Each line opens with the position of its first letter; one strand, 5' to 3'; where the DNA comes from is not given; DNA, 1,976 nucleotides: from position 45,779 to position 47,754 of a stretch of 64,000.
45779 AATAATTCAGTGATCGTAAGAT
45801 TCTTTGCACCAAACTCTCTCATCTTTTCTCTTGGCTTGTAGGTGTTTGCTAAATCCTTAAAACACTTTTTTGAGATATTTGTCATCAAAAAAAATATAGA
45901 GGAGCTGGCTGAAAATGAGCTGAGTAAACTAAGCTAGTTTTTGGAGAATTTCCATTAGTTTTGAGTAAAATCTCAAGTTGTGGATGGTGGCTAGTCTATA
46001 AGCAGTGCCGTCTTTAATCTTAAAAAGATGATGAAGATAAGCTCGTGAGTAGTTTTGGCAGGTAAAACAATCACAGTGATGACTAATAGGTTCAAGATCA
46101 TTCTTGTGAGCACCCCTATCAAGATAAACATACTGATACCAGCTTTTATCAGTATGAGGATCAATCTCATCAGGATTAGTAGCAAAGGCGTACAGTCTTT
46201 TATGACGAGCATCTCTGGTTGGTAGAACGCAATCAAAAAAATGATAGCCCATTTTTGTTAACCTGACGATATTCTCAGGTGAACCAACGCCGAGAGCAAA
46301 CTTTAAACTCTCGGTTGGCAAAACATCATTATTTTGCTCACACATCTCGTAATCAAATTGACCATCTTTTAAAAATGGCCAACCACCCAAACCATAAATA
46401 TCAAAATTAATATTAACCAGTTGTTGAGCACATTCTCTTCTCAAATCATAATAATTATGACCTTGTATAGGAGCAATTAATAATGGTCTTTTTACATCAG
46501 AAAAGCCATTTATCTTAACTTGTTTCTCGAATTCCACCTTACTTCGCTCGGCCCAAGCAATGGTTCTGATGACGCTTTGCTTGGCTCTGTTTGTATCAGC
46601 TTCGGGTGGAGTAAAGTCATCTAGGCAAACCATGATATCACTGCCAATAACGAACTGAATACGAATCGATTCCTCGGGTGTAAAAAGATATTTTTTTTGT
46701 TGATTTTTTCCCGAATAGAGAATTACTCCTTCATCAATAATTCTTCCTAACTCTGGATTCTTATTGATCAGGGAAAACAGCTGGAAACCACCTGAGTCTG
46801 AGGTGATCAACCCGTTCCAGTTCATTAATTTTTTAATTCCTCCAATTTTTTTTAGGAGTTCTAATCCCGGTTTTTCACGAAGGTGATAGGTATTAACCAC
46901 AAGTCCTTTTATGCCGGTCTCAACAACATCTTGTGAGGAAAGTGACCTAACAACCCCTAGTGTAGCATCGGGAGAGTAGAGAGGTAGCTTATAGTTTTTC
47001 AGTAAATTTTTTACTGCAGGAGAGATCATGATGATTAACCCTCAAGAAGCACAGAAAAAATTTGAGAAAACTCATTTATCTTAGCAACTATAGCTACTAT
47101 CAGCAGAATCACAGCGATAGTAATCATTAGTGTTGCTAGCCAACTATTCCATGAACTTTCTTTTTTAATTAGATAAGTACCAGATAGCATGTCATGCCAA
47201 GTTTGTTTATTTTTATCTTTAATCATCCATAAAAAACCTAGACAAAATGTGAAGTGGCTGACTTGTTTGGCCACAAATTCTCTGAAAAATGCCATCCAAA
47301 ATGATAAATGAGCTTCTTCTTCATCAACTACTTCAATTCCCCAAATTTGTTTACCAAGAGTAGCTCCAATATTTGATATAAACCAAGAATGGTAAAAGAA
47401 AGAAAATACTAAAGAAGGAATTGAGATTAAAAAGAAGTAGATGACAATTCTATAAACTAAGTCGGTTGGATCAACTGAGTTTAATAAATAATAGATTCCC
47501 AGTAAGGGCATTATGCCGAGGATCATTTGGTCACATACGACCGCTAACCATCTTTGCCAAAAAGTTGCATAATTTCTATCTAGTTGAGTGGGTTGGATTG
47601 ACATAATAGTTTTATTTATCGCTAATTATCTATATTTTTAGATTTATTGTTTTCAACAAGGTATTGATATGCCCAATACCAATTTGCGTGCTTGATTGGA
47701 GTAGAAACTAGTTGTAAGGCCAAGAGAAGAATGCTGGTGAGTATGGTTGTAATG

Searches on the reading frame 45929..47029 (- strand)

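Call 83: search_protein_families(library=pfam, proteins=[window:45929-47029:-], max_evalue=0.001)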
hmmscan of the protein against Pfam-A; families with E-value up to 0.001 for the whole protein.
window:45929-47029:- (366 aa): 1 family
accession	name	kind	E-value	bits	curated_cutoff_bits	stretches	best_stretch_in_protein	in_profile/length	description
PF01702.25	TGT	-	4.8e-88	296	26.3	1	13-360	15-333/357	Queuine tRNA-ribosyltransferase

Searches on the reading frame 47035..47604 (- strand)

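Call 83: search_protein_families(library=pfam, proteins=[window:47035-47604:-], max_evalue=0.001)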
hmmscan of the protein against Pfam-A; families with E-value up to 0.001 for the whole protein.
window:47035-47604:- (189 aa): 1 family
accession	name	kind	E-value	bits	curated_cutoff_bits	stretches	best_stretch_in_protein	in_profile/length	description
PF06271.18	RDD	-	3.7e-24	86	24.1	1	12-142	1-137/137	RDD family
